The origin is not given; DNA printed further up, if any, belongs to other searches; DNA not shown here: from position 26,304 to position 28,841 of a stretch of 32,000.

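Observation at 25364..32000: Orphan Che-like signalling operon: FtsH-like protease, 4-TM protein, CheW, 6-TM MCP, CheA-CheW-REC hybrid and REC-GAF, with no adaptation or motility genes in view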

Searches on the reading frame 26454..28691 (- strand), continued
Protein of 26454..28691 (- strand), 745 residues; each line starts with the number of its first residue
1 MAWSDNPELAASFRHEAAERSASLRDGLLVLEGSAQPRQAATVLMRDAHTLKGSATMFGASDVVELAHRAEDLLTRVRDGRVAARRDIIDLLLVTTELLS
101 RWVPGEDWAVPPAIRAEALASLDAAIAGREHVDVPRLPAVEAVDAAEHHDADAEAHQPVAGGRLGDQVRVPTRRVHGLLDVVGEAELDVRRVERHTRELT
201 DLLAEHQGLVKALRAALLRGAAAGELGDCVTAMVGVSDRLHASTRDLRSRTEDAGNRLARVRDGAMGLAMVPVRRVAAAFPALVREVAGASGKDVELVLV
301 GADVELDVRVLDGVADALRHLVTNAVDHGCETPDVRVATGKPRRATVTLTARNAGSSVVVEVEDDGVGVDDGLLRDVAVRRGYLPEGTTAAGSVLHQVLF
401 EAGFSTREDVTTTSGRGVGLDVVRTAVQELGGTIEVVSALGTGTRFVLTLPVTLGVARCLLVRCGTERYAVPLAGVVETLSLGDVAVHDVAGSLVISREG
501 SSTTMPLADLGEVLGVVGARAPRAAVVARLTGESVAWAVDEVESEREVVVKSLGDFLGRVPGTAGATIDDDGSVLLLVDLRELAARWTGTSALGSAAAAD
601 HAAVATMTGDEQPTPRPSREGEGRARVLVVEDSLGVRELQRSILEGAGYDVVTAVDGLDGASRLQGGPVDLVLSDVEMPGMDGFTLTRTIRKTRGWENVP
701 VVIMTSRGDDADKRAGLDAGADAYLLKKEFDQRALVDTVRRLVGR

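Call 45: find_encoding_contigs(protein=P0354, flank=9000, max_places=1)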
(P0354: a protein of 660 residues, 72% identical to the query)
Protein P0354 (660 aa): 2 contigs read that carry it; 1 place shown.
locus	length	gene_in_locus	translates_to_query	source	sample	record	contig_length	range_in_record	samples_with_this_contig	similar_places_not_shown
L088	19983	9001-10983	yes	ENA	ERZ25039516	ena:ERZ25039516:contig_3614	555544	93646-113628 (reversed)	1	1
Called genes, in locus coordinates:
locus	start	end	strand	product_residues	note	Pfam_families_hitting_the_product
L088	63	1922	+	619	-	PF00009:GTP_EFTU, PF01926:MMR_HSR1 (faint), PF03144:GTP_EFTU_D2, PF22042:EF-G_D2, PF00679:EFG_C, PF21018:BipA_C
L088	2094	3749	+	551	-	PF00496:SBP_bac_5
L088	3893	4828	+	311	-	PF19300:BPD_transp_1_N, PF00528:BPD_transp_1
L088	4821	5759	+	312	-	PF12911:OppC_N, PF00528:BPD_transp_1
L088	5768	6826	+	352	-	PF00005:ABC_tran, PF08352:oligo_HPY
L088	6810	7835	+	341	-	PF02463:SMC_N (weak), PF00005:ABC_tran, PF08352:oligo_HPY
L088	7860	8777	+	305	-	PF02585:PIG-L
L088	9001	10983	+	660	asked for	PF00004:AAA, PF01434:Peptidase_M41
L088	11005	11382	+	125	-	PF19608:DUF6113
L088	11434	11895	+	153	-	PF01584:CheW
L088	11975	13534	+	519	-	PF00015:MCPsignal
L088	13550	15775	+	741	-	PF01627:Hpt, PF02518:HATPase_c, PF01584:CheW, PF00072:Response_reg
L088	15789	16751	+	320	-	PF00072:Response_reg, PF01590:GAF (weak), PF13185:GAF_2, PF13492:GAF_3 (faint)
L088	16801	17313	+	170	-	PF01613:Flavin_Reduct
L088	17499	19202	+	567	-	PF12229:PG_binding_4, PF04294:VanW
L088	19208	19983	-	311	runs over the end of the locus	PF24551:Rv0428c_N, PF24553:Rv0428c_C, PF00583:Acetyltransf_1, PF13508:Acetyltransf_7, PF13673:Acetyltransf_10 (weak), PF08445:FR47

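Call 46: find_encoding_contigs(protein=P0293, flank=9000, max_places=1)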
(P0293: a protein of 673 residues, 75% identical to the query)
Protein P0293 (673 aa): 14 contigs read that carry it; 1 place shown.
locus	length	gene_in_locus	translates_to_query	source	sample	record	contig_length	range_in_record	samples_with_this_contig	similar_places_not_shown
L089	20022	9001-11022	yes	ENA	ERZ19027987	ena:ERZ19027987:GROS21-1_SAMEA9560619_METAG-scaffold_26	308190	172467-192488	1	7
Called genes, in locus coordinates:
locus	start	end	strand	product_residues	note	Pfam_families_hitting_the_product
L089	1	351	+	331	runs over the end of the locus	PF12911:OppC_N, PF00528:BPD_transp_1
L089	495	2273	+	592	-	PF00496:SBP_bac_5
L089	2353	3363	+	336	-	PF19300:BPD_transp_1_N, PF00528:BPD_transp_1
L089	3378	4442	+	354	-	PF00005:ABC_tran, PF02463:SMC_N (weak), PF13304:AAA_21 (weak), PF08352:oligo_HPY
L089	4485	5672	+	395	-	PF00005:ABC_tran, PF08352:oligo_HPY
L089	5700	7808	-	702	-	PF00930:DPPIV_N, PF26549:Tricorn_N (weak), PF02129:Peptidase_S15, PF00326:Peptidase_S9, PF12146:Hydrolase_4 (weak)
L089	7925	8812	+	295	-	PF02585:PIG-L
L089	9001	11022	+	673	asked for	PF00004:AAA, PF01434:Peptidase_M41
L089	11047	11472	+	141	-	-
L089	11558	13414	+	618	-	PF12229:PG_binding_4, PF04294:VanW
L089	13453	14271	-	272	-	PF13369:Transglut_core2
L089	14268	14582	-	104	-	PF24551:Rv0428c_N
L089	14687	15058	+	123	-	PF12838:Fer4_7 (faint), PF13237:Fer4_10 (faint), PF25160:LdpA_Fe-S-bd (faint), PF13484:Fer4_16 (faint), PF00037:Fer4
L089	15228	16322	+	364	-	PF00155:Aminotran_1_2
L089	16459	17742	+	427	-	PF00285:Citrate_synt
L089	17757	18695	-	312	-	PF14789:THDPS_M, PF00132:Hexapep (faint), PF14602:Hexapep_2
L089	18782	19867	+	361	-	PF04389:Peptidase_M28 (faint), PF01546:Peptidase_M20, PF07687:M20_dimer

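Call 47: find_encoding_contigs(protein=P0305, flank=9000, max_places=1)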
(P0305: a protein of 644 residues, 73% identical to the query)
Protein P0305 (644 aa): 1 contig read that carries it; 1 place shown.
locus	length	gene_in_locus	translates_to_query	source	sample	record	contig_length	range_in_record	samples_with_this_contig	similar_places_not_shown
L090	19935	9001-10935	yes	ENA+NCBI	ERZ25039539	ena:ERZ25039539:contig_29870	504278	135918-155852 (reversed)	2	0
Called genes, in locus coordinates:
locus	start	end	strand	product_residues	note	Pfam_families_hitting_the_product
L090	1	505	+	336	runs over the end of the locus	PF12911:OppC_N, PF00528:BPD_transp_1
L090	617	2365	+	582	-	PF00496:SBP_bac_5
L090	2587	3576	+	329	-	PF19300:BPD_transp_1_N, PF00528:BPD_transp_1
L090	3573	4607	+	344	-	PF00005:ABC_tran, PF02463:SMC_N, PF13304:AAA_21 (faint), PF08352:oligo_HPY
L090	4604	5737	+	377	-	PF00005:ABC_tran, PF08352:oligo_HPY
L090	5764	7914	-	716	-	PF07676:PD40 (faint), PF00930:DPPIV_N, PF00561:Abhydrolase_1 (faint), PF02129:Peptidase_S15 (weak), PF00326:Peptidase_S9, PF12146:Hydrolase_4 (faint)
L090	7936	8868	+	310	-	PF02585:PIG-L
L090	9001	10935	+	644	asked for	PF00004:AAA, PF01434:Peptidase_M41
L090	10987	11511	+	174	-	PF01584:CheW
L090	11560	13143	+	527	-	PF00015:MCPsignal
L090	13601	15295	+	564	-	PF00015:MCPsignal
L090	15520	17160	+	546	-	PF00015:MCPsignal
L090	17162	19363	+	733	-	PF01627:Hpt, PF13581:HATPase_c_2 (faint), PF02518:HATPase_c, PF01584:CheW, PF00072:Response_reg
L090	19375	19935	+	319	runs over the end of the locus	PF00072:Response_reg, PF01590:GAF, PF13185:GAF_2, PF13492:GAF_3 (weak)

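Call 56: search_protein_families(library=pfam, proteins=[L023:5895-7517:+, L023:7523-8029:+, L023:8026-9300:+, L023:9297-9962:+, L023:9959-12262:+, L023:12259-13272:+, L023:13324-14328:+], max_evalue=0.00001)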
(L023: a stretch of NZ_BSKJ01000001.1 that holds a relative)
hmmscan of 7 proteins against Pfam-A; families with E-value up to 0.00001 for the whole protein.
L023:5895-7517:+ (540 aa): 3 families
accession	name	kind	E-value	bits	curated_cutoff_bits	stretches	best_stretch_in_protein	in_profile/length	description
PF00015.26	MCPsignal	-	4.9e-36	124.6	34.6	1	323-505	2-170/172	Methyl-accepting chemotaxis protein (MCP) signalling domain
PF00672.30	HAMP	-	1.4e-12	48.2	25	1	208-258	1-51/53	HAMP domain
PF12729.13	4HB_MCP_1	-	1.1e-11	45.1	27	1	3-179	1-176/181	Four helix bundle sensory module for signal transduction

L023:7523-8029:+ (168 aa): 1 family
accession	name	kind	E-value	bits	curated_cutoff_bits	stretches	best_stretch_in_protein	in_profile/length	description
PF01584.24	CheW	-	2e-26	92.7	23.5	1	19-152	2-136/138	CheW-like domain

L023:8026-9300:+ (424 aa): 4 families
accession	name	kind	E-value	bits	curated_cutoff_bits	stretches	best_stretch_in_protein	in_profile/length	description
PF01739.24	CheR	-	8.3e-35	120.4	27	1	67-240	2-177/195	CheR methyltransferase, SAM binding domain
PF08241.18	Methyltransf_11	-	7.4e-07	30.2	21.2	0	176-236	37-95/95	Methyltransferase domain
PF07719.23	TPR_2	-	2e-06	27.9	27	0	355-388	1-34/34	Tetratricopeptide repeat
PF13649.12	Methyltransf_25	-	4.3e-06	27.8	27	0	171-232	38-97/97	Methyltransferase domain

L023:9297-9962:+ (221 aa): 1 family
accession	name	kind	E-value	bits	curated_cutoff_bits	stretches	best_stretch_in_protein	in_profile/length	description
PF01584.24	CheW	-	4.1e-23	82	23.5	1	80-215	2-136/138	CheW-like domain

L023:9959-12262:+ (767 aa): 4 families
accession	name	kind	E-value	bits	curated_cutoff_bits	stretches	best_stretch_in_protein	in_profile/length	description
PF00072.30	Response_reg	-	2.8e-25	89.1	30.2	1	646-758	1-110/111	Response regulator receiver domain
PF01584.24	CheW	-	3.7e-21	75.6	23.5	1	491-619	3-137/138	CheW-like domain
PF02518.31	HATPase_c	-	6.5e-14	52.7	26.4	1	345-484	4-110/111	Histidine kinase-, DNA gyrase B-, and HSP90-like ATPase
PF01627.28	Hpt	-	3.4e-13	50.1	24.6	1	11-97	2-77/84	Hpt domain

L023:12259-13272:+ (337 aa): 2 families
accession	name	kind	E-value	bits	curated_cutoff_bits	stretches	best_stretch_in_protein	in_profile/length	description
PF01339.22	CheB_methylest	-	1.5e-58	197.9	24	1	155-331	1-174/174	CheB methylesterase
PF00072.30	Response_reg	-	1.6e-16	60.9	30.2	1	3-103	1-98/111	Response regulator receiver domain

L023:13324-14328:+ (334 aa): 2 families
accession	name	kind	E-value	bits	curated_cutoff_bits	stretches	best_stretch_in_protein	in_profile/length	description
PF00990.26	GGDEF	-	1.2e-49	168.6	23.8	1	170-330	2-161/161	Diguanylate cyclase, GGDEF domain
PF00072.30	Response_reg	-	2.7e-19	69.8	30.2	1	19-132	1-111/111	Response regulator receiver domain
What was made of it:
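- On Wsp system: Both are present in the L023 control (call 56).
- Wsp likeness: L023 is a verified wspA-B-C-D-E-F-R operon (call 56).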

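Call 59: search_solved_structures(query=window:26454-28691:-, max_evalue=1e-10)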
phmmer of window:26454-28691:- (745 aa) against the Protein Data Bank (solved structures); distinct sequences matched with E-value up to 1e-10: 122 (the best 60 are shown).
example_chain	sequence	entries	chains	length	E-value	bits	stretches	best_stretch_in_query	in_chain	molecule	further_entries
6s1k_A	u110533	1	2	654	5.8e-70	239.9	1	260-585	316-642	Chemotaxis protein CheA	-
8c5v_A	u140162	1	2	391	3.3e-60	207.6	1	260-584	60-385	Chemotaxis protein CheA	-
3ja6_C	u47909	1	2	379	1.1e-55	192.7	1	261-580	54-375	Chemotaxis protein CheA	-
2ch4_A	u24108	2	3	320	1.9e-55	191.9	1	268-580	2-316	CHEMOTAXIS PROTEIN CHEA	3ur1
1b3q_A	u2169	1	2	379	3.7e-55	190.9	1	261-580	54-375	PROTEIN (CHEMOTAXIS PROTEIN CHEA)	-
4jpb_A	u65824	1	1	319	3.5e-54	187.7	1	268-580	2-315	Chemotaxis protein CheA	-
4xiv_A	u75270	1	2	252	1.2e-40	143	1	261-453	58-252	Chemotaxis protein CheA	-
1i5d_A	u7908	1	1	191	2.8e-40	141.8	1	266-453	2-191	CHEMOTAXIS PROTEIN CHEA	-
1i58_A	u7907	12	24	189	7.3e-40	140.4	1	268-453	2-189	CHEMOTAXIS PROTEIN CHEA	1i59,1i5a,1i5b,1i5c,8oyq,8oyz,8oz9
6mi6_A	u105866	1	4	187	2.8e-39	138.5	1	269-451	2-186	Chemotaxis protein CheA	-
9xzo_A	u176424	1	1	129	1.3e-18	70.2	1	625-744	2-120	De novo protein M1X0B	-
4h60_A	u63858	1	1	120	2.8e-17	65.8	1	625-742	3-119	Chemotaxis protein CheY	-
4hnr_A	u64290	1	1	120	3.1e-17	65.6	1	625-742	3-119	Chemotaxis protein CheY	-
4ja2_A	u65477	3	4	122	3.7e-17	65.4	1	626-743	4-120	Response regulator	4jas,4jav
1xhe_A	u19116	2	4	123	5.7e-17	64.7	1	626-745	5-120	Aerobic respiration control protein arcA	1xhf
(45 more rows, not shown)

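Call 69: search_protein_families(library=ncbifam, proteins=[L004:5354-7351:+, window:26454-28691:-, L004:4256-5146:+], max_evalue=0.001)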
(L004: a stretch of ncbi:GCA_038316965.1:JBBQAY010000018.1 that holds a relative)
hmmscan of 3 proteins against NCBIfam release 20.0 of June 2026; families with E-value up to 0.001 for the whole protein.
L004:5354-7351:+ (666 aa): 17 families
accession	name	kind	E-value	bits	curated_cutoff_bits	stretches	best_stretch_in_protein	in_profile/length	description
TIGR01241.2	FtsH_fam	equivalog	6.5e-85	286.1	600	2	336-630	299-597/598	ATP-dependent zinc metalloprotease FtsH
NF008004.0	PRK10733.1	equivalog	3.9e-55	187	1008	2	337-636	290-594/644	ATP-dependent zinc metalloprotease FtsH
NF003069.1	PRK03992.1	subfamily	8e-39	133.9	500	2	110-229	125-240/379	proteasome-activating nucleotidase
TIGR01243.1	CDC48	subfamily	6.1e-38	130.6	802.65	2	112-231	449-564/733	CDC48 family AAA ATPase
TIGR01242.2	TIGR01242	subfamily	2.8e-35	122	500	2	111-229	109-223/362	proteasome-activating nucleotidase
NF047747.1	PrtsmActNtasePan2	equivalog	1.5e-30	106.8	700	2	337-440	290-389/397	proteasome-activating nucleotidase Pan2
NF047748.1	PrtsmActNtasePan1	equivalog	7e-27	94.5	750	2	110-229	142-257/405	proteasome-activating nucleotidase Pan1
NF041006.2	cell_div_CdvC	equivalog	9e-23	80.8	650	2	112-225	99-210/370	cell division protein CdvC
TIGR03689.1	pup_AAA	equivalog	1.1e-21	77.2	504.75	2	112-230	178-306/512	proteasome ATPase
NF042959.1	IteA_antiphage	equivalog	5.8e-21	75.1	510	2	144-230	119-200/367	anti-phage ATPase IteA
NF003745.1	PRK05342.1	equivalog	1.4e-06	27.4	359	1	149-234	108-195/418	ATP-dependent Clp protease ATP-binding subunit ClpX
NF003229.0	PRK04195.1-5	equivalog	4.6e-06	25.6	280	1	106-188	11-82/413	replication factor C large subunit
TIGR00382.1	clpX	equivalog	0.00019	20.6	370.75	1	153-235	120-204/414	ATP-dependent protease ATP-binding subunit ClpX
NF005304.0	PRK06835.1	equivalog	0.00025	20.3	215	1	143-173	177-206/330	ATP-binding protein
NF038214.1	IS21_help_AAA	equivalog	0.00042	20.1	200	1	151-193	91-136/232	IS21-like element helper ATPase IstB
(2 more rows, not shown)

window:26454-28691:- (745 aa): 108 families (the best 25 are shown)
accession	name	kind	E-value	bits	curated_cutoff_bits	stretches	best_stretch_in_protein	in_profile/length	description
NF041336.1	CheA_Halo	equivalog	1.5e-87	294.8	950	2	249-581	332-664/666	chemotaxis protein CheA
NF007835.0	PRK10547.1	equivalog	3.1e-70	237.6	793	2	261-584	333-657/670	chemotaxis protein CheA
NF041733.1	resp_reg_CseB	equivalog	3.1e-22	79.1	350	1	626-744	2-116/228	two-component system response regulator CseB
NF046020.1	HisKinCckABruc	equivalog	5.5e-21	74.1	1000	1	598-742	723-866/868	cell cycle histidine kinase CckA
TIGR02154.1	PhoB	equivalog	2.5e-20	72.8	296.2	1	625-742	3-119/226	phosphate regulon transcriptional regulator PhoB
NF007135.0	PRK09581.1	equivalog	1.8e-19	69.9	474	1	625-742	3-119/457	PleD family two-component system response regulator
NF008099.0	PRK10841.1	equivalog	1.8e-19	69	920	1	612-727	812-925/949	two-component system sensor histidine kinase RcsC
NF008378.0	PRK11173.1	equivalog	2.9e-19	69.3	334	1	626-744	5-119/238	two-component system response regulator ArcA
NF040689.1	MtrAB_MtrA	equivalog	8.3e-19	67.8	300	1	627-740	1-110/219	MtrAB system response regulator MtrA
NF045944.1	ResRegRpaBCyano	equivalog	1.9e-18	66.7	330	1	628-743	1-112/229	response regulator transcription factor RpaB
NF007005.1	PRK09468.1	equivalog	3.7e-18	65.8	331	1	625-742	4-118/237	osmolarity response regulator transcription factor OmpR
NF008034.0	PRK10766.1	equivalog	1.4e-17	63.9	275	1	626-743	4-117/231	two-component system response regulator TorR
TIGR01387.1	cztR_silR_copR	subfamily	2.8e-17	63.1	279.2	1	627-743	1-114/218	heavy metal response regulator transcription factor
NF010076.0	PRK13557.1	subfamily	3e-17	62.3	631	1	607-743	398-533/540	histidine kinase famiy protein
NF040534.1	resp_reg_YycF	equivalog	3.1e-17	62.6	340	1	626-740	2-112/231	response regulator YycF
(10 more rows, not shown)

L004:4256-5146:+ (296 aa): 4 families
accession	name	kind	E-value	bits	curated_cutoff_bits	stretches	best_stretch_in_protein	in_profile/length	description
TIGR03445.1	mycothiol_MshB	equivalog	3.6e-111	371.6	224.35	1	11-296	1-284/284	N-acetyl-1-D-myo-inositol-2-amino-2-deoxy-alpha-D-glucopyranoside deacetylase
TIGR03446.1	mycothiol_Mca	equivalog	2.1e-61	208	277.15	1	9-296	2-283/283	mycothiol conjugate amidase Mca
TIGR04000.1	thiol_BshB2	equivalog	3.6e-17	62.7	195.25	1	10-174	3-145/217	bacillithiol biosynthesis deacetylase BshB2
TIGR04001.1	thiol_BshB1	equivalog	4.4e-13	49.5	182.5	1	10-166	4-126/226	bacillithiol biosynthesis deacetylase BshB1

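Call 70: find_encoding_contigs(protein=P0115, flank=8000, max_places=1)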
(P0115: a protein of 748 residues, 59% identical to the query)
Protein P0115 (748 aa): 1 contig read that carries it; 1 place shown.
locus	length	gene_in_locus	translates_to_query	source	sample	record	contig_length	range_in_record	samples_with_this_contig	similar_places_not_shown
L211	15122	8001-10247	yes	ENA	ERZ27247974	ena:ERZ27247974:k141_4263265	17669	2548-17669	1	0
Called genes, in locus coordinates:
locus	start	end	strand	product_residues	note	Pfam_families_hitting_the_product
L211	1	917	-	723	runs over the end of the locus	PF07676:PD40 (faint), PF00930:DPPIV_N, PF02129:Peptidase_S15 (weak), PF00326:Peptidase_S9, PF12146:Hydrolase_4 (faint)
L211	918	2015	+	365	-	PF01699:Na_Ca_ex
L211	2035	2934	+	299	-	PF02585:PIG-L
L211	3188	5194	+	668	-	PF00004:AAA, PF17862:AAA_lid_3 (weak), PF01434:Peptidase_M41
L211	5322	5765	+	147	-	PF19608:DUF6113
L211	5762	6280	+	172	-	PF01584:CheW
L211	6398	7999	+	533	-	PF00015:MCPsignal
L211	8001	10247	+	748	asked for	PF01627:Hpt, PF02518:HATPase_c, PF01584:CheW, PF00072:Response_reg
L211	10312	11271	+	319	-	PF00072:Response_reg, PF01590:GAF, PF13185:GAF_2, PF13492:GAF_3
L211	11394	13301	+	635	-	PF12229:PG_binding_4 (weak), PF04294:VanW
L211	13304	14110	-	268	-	PF13489:Methyltransf_23, PF05175:MTS (faint), PF13847:Methyltransf_31, PF08241:Methyltransf_11, PF08242:Methyltransf_12, PF13649:Methyltransf_25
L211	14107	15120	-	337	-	?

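Call 71: find_encoding_contigs(protein=P0084, flank=8000, max_places=1)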
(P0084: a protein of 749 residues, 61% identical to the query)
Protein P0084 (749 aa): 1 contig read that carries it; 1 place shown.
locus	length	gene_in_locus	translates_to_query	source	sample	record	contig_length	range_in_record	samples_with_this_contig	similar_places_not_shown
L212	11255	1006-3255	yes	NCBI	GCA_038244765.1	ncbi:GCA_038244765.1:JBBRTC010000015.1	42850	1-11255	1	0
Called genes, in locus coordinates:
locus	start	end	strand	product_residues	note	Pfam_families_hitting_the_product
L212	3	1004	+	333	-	?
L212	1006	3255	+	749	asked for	PF01627:Hpt, PF02518:HATPase_c, PF01584:CheW, PF00072:Response_reg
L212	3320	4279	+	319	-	PF00072:Response_reg, PF01590:GAF, PF13185:GAF_2, PF13492:GAF_3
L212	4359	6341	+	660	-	PF12229:PG_binding_4 (weak), PF04294:VanW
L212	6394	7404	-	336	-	PF24551:Rv0428c_N, PF24553:Rv0428c_C, PF00583:Acetyltransf_1, PF13508:Acetyltransf_7 (weak), PF08445:FR47 (faint)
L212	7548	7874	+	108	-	PF12838:Fer4_7 (faint), PF13237:Fer4_10 (faint), PF13484:Fer4_16 (faint), PF00037:Fer4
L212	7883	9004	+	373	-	PF00155:Aminotran_1_2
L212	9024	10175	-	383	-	PF01717:Meth_synt_2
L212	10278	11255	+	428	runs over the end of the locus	PF00285:Citrate_synt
